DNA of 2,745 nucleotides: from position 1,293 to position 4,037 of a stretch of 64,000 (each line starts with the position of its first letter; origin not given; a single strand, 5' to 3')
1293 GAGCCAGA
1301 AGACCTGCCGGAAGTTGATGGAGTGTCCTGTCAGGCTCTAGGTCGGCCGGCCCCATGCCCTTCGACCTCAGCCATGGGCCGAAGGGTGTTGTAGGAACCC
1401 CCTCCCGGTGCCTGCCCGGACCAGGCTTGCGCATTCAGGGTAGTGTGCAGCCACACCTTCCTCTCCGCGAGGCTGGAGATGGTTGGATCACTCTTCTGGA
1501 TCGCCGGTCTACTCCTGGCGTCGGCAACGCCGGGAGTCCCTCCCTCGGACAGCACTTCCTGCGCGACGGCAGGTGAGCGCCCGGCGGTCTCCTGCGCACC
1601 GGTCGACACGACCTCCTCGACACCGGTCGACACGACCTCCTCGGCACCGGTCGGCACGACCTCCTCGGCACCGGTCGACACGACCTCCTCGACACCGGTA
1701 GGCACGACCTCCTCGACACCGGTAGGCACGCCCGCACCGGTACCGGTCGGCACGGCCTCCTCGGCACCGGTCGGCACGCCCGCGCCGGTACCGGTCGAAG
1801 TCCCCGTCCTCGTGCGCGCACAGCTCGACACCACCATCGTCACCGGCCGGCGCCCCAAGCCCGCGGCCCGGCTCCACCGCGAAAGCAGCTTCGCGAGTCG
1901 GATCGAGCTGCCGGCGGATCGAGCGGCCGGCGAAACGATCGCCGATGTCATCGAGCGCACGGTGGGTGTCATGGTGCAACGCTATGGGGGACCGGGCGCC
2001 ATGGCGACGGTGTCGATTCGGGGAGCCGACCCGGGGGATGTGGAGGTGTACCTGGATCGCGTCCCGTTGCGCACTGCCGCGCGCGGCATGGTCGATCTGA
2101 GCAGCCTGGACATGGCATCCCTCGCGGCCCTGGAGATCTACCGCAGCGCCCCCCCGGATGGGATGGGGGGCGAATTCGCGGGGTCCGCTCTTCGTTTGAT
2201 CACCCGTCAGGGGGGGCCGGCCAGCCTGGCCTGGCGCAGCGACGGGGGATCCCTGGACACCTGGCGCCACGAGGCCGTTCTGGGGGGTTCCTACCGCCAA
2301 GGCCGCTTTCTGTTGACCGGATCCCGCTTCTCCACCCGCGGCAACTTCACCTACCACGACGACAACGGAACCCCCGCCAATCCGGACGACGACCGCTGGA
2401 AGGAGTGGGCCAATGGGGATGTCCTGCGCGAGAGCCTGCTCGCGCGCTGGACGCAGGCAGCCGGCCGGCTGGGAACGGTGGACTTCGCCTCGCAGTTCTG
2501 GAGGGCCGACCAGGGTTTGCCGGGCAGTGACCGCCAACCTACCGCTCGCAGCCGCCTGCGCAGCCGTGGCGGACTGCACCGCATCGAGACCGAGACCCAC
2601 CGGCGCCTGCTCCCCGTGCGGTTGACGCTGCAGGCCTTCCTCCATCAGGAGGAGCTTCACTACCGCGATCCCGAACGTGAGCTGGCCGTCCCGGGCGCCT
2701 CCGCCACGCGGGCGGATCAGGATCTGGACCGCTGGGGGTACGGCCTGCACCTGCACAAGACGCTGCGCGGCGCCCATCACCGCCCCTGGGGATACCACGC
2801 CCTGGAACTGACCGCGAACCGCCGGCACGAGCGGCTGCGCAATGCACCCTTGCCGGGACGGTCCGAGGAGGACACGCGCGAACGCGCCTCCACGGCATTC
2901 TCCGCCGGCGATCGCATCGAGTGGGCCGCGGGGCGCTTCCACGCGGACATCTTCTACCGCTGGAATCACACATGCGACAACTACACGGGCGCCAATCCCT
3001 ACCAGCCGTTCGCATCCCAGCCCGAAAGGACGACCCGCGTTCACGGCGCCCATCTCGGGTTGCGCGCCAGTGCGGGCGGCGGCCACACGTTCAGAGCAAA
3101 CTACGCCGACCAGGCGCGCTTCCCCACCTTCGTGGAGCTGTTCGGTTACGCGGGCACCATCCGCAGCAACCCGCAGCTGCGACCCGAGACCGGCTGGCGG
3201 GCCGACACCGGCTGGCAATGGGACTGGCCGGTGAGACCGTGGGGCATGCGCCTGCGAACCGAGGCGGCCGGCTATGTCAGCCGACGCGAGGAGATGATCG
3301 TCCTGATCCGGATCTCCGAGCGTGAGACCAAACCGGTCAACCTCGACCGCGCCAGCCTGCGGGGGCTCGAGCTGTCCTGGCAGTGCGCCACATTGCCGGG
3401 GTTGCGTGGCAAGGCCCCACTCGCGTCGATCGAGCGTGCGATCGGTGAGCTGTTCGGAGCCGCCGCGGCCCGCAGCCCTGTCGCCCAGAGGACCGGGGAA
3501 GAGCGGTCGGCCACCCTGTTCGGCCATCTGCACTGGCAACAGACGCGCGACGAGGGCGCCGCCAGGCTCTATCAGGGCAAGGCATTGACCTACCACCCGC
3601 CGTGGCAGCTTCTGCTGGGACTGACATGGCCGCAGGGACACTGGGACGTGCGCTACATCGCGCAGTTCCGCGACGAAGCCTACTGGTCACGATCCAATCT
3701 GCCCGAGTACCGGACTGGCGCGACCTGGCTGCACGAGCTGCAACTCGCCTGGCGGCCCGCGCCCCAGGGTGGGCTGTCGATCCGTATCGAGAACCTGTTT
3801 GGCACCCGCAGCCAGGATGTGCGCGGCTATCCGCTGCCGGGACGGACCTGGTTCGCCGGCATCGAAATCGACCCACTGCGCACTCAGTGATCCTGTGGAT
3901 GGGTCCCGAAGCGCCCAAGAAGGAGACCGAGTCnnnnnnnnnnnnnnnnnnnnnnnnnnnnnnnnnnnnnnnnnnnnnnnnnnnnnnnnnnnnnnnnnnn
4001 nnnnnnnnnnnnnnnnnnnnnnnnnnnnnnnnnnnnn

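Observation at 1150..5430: Cobalamin riboswitch - BtuB-like receptor - beta-propeller protein with T9SS-type C-terminal domain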

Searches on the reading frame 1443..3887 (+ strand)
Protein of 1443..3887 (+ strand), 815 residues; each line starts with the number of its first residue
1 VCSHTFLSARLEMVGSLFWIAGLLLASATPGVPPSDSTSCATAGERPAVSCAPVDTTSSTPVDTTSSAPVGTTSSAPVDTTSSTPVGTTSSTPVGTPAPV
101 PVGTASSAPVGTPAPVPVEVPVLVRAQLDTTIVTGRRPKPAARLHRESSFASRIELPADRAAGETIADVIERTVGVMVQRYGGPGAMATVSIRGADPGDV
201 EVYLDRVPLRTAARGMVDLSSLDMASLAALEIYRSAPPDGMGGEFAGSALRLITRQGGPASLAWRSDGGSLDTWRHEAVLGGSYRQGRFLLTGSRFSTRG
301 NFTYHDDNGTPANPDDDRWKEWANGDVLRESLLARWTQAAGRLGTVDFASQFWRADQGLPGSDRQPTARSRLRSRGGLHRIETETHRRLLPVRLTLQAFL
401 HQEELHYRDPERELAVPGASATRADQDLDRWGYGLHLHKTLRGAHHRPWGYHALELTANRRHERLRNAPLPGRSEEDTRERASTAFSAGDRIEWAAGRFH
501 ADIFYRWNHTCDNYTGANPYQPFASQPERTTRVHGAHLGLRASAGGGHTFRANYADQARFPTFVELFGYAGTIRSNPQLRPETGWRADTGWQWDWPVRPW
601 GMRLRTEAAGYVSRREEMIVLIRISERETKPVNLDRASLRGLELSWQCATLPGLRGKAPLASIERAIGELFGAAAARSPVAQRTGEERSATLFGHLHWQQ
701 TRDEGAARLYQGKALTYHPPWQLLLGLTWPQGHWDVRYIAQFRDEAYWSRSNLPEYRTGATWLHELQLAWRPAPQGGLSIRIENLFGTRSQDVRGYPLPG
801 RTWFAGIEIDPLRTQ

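Call 9: search_protein_families(library=pfam, proteins=[window:1443-3887:+], max_evalue=0.01)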
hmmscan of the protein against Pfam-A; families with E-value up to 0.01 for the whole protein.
window:1443-3887:+ (815 aa): 1 family
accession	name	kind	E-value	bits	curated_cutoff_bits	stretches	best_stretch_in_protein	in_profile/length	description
PF07715.20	Plug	-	1.4e-09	38.8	23.9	1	161-238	20-96/107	TonB-dependent Receptor Plug Domain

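Call 10: search_protein_families(library=ncbifam, proteins=[window:1443-3887:+], max_evalue=0.01)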
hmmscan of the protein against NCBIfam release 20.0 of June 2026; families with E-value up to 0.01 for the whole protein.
window:1443-3887:+ (815 aa): 7 families
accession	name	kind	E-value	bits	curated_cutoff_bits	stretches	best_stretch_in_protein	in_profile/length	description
NF038079.1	TonB_sider_MxcH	equivalog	7.4e-23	80.5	925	2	108-286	95-271/792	TonB-dependent siderophore myxochelin receptor MxcH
TIGR01779.1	TonB-B12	equivalog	4.2e-16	58.6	599.7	1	159-319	58-219/614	TonB-dependent vitamin B12 receptor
NF007926.1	PRK10641.1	equivalog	6e-11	41.6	836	1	138-257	38-156/617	TonB-dependent vitamin B12 receptor BtuB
TIGR01783.1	TonB-siderophor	subfamily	1e-09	37.6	223.5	0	159-234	16-88/649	TonB-dependent siderophore receptor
TIGR01786.1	TonB-hemlactrns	subfamily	2e-07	29.8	323.75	1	526-646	430-561/719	TonB-dependent hemoglobin/transferrin/lactoferrin family receptor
TIGR01785.1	TonB-hemin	subfamily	7.5e-07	28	316.85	1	128-235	1-109/677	TonB-dependent heme/hemoglobin receptor family protein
NF049946.1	TonB_dep_CU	exception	0.00077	17.9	700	0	733-803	612-674/683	TonB-dependent receptor, CU motif-type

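Call 12: search_solved_structures(query=window:1443-3887:+, max_evalue=0.001)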
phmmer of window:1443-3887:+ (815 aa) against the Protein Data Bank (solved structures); distinct sequences matched with E-value up to 0.001: 7.
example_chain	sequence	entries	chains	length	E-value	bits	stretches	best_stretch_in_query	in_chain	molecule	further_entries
1nqe_A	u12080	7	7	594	2.3e-08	36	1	129-321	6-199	Vitamin B12 receptor | Vitamin B12 transporter btuB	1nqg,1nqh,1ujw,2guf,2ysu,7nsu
1nqf_A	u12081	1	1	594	2.3e-08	36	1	129-321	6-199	Vitamin B12 receptor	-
3rgn_A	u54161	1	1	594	2.3e-08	36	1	129-321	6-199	Vitamin B12 transporter BtuB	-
3rgm_A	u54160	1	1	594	2.8e-08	35.8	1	129-321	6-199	Vitamin B12 transporter BtuB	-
2gsk_A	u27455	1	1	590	3.2e-08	35.6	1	129-321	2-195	Vitamin B12 transporter btuB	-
3m8b_A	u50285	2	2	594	6.9e-08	34.5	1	130-321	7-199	Vitamin B12 transporter btuB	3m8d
9gbc_A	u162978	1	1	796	0.00018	23.1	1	141-288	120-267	TonB-linked outer membrane receptor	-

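Call 74: search_solved_structures(query=A4, max_evalue=0.001)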
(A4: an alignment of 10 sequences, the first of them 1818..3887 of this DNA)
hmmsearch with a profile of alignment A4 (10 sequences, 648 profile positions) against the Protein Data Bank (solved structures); distinct sequences matched with E-value up to 0.001: 64 (the best 60 are shown).
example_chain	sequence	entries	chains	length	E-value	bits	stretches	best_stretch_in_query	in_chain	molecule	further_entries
8blw_A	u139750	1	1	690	7.2e-44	153.5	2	36-316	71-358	Vitamin B12 transporter BtuB1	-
1nqf_A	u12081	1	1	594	4e-38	134.5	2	2-194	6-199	Vitamin B12 receptor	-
3rgn_A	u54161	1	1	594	4.7e-38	134.3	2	2-194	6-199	Vitamin B12 transporter BtuB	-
3rgm_A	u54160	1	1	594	8.3e-38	133.5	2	2-194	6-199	Vitamin B12 transporter BtuB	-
2gsk_A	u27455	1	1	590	9.5e-38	133.3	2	2-194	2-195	Vitamin B12 transporter btuB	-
1nqe_A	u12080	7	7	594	9.8e-38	133.3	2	2-194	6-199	Vitamin B12 receptor | Vitamin B12 transporter btuB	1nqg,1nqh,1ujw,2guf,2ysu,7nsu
3m8b_A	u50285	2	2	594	5.5e-37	130.8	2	2-194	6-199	Vitamin B12 transporter btuB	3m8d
9gbc_A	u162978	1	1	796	1.2e-32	116.5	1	15-643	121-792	TonB-linked outer membrane receptor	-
8p97_A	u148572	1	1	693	1.2e-32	116.5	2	412-641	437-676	TonB-dependent receptor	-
8p98_A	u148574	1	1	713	1.3e-32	116.3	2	412-641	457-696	Vitamin B12 transporter BtuB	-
8bmx_C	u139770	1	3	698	1.4e-31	112.9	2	412-640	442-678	Putative TonB-linked outer membrane receptor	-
2hdf_A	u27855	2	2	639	2.7e-28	102.1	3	3-133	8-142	Colicin I receptor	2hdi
9nn6_A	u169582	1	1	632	4.2e-28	101.4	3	4-133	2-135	Colicin I receptor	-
6v81_A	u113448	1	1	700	8.9e-27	97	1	56-622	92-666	Probable TonB-dependent receptor YncD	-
9c4o_A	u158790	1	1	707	9.2e-27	97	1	56-622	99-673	Pyrroloquinoline quinone transporter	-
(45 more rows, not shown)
